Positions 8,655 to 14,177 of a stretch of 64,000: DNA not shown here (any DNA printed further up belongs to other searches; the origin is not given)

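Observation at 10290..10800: About 150-residue lineage-specific insertion in the RNA polymerase III largest subunit between the clamp and the active-site loop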

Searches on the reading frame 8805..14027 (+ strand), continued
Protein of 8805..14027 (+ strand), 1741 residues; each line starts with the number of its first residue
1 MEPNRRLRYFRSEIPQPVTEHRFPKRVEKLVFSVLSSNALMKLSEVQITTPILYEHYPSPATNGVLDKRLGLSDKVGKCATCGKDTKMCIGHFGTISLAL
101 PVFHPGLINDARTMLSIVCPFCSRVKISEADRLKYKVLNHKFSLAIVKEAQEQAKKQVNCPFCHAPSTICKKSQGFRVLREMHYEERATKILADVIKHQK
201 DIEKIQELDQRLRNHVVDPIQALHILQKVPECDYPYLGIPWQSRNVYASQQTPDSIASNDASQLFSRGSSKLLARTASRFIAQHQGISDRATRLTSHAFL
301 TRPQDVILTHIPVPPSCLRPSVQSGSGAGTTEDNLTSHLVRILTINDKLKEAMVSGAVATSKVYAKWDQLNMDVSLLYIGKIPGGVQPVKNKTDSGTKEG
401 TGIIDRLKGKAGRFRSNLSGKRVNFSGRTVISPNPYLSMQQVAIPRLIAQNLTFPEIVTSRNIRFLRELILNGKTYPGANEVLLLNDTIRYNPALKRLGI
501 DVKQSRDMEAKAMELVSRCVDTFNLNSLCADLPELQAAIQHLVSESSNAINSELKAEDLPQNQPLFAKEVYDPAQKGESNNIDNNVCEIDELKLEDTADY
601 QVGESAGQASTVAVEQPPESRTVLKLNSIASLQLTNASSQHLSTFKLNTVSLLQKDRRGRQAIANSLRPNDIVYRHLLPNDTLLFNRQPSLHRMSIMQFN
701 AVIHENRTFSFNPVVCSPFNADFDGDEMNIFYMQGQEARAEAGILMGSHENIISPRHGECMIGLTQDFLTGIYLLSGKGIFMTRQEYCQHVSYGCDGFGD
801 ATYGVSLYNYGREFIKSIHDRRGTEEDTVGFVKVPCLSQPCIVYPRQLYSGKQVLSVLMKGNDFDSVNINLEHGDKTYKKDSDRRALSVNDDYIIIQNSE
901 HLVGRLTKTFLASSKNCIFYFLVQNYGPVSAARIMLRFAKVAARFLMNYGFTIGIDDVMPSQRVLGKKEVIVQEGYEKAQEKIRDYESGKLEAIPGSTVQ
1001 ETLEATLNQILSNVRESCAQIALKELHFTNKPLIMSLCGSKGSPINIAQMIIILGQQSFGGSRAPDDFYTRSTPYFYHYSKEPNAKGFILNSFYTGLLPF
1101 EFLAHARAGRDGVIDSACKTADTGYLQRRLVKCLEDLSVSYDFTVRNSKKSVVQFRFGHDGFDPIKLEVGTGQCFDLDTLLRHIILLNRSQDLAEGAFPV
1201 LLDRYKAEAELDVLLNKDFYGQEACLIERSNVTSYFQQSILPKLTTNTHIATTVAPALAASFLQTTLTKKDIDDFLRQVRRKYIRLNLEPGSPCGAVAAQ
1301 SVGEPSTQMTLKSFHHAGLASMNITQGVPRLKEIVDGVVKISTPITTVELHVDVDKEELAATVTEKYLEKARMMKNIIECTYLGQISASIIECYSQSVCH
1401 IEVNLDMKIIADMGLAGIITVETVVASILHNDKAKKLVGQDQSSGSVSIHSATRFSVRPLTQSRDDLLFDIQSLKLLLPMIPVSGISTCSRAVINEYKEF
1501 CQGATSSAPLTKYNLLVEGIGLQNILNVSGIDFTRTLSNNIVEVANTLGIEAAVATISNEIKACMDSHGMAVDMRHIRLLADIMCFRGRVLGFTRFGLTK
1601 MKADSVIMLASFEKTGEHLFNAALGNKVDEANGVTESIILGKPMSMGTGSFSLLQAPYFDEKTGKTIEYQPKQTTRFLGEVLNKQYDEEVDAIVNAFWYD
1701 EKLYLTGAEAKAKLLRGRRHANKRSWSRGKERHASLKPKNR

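Call 11: find_encoding_contigs(protein=P0004, flank=3000, max_places=3)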
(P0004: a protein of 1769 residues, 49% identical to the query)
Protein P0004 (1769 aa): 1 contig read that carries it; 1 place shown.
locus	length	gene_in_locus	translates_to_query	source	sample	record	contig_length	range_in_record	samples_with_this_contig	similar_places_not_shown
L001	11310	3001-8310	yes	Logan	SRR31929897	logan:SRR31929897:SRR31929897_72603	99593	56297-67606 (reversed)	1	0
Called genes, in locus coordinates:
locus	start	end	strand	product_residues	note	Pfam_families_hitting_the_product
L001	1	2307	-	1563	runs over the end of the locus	PF00204:DNA_gyraseB, PF01751:Toprim (weak), PF16898:TOPRIM_C, PF00521:DNA_topoisoIV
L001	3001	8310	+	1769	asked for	PF04997:RNA_pol_Rpb1_1, PF00623:RNA_pol_Rpb1_2, PF04983:RNA_pol_Rpb1_3, PF05000:RNA_pol_Rpb1_4, PF04998:RNA_pol_Rpb1_5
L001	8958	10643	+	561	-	PF00004:AAA (weak)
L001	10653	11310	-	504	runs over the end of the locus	PF01925:TauE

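Call 12: find_encoding_contigs(protein=P0005, flank=3000, max_places=3)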
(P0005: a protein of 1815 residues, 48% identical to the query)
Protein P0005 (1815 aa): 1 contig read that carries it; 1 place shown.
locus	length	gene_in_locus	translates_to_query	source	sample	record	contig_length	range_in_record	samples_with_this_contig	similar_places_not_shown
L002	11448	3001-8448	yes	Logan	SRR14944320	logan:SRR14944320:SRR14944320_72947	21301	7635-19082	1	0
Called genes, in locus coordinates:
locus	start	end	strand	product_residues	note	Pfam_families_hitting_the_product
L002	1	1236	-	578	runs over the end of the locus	PF00224:PK, PF02887:PK_C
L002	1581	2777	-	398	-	-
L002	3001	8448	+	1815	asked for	PF04997:RNA_pol_Rpb1_1, PF00623:RNA_pol_Rpb1_2, PF04983:RNA_pol_Rpb1_3, PF05000:RNA_pol_Rpb1_4, PF04998:RNA_pol_Rpb1_5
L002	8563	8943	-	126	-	-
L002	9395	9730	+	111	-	PF00338:Ribosomal_S10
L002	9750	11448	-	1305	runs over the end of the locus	?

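Call 15: find_encoding_contigs(protein=P0001, flank=3000, max_places=2)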
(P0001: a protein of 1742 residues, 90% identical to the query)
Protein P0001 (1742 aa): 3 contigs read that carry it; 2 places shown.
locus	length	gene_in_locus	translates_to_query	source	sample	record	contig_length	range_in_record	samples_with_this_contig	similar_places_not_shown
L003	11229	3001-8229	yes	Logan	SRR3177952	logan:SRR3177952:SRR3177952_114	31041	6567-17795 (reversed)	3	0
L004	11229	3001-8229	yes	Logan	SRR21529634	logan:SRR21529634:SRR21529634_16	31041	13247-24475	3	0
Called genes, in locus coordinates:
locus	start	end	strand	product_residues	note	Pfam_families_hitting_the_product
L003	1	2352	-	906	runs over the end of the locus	PF00225:Kinesin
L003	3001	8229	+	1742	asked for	PF04997:RNA_pol_Rpb1_1, PF00623:RNA_pol_Rpb1_2, PF04983:RNA_pol_Rpb1_3, PF05000:RNA_pol_Rpb1_4, PF04998:RNA_pol_Rpb1_5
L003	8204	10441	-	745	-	PF13637:Ank_4 (faint), PF13857:Ank_5 (faint), PF00023:Ank (faint), PF13606:Ank_3 (faint), PF12796:Ank_2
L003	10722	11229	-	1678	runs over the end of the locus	-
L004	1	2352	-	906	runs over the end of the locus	PF00225:Kinesin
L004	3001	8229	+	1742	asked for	PF04997:RNA_pol_Rpb1_1, PF00623:RNA_pol_Rpb1_2, PF04983:RNA_pol_Rpb1_3, PF05000:RNA_pol_Rpb1_4, PF04998:RNA_pol_Rpb1_5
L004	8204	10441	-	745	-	PF13637:Ank_4 (faint), PF13857:Ank_5 (faint), PF00023:Ank (faint), PF13606:Ank_3 (faint), PF12796:Ank_2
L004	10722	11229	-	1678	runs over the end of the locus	-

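Call 16: find_encoding_contigs(protein=P0002, flank=3000, max_places=2)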
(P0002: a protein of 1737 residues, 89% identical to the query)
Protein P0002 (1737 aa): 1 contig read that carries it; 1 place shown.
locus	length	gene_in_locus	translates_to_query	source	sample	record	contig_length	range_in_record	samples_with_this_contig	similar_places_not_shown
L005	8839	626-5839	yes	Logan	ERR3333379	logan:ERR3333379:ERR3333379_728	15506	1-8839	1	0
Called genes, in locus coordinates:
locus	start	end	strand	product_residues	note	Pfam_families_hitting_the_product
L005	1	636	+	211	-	?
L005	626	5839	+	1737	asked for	PF04997:RNA_pol_Rpb1_1, PF00623:RNA_pol_Rpb1_2, PF04983:RNA_pol_Rpb1_3, PF05000:RNA_pol_Rpb1_4, PF04998:RNA_pol_Rpb1_5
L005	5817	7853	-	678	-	PF12796:Ank_2, PF13637:Ank_4 (faint), PF00023:Ank (faint), PF13606:Ank_3 (faint), PF13857:Ank_5 (faint), PF12796:Ank_2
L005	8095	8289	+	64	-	PF01200:Ribosomal_S28e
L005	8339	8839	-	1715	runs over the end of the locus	-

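Call 17: find_encoding_contigs(protein=P0003, flank=3000, max_places=1)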
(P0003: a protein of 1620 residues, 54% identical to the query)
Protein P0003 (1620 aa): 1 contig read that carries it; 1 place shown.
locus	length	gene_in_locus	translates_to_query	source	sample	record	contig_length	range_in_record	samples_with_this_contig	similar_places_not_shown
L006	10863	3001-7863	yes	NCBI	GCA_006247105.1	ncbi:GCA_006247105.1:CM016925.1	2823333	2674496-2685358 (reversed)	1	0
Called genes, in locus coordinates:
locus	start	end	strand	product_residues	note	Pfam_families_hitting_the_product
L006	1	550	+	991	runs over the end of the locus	PF00078:RVT_1 (faint)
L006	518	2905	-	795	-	PF00225:Kinesin, PF16796:Microtub_bd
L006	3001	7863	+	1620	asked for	PF04997:RNA_pol_Rpb1_1, PF00623:RNA_pol_Rpb1_2, PF04983:RNA_pol_Rpb1_3, PF05000:RNA_pol_Rpb1_4, PF04998:RNA_pol_Rpb1_5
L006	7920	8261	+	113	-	PF00338:Ribosomal_S10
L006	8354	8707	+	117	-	-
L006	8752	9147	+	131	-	PF01929:Ribosomal_L14e (faint)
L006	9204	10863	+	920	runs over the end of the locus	PF00270:DEAD, PF00069:Pkinase (faint), PF12796:Ank_2 (faint)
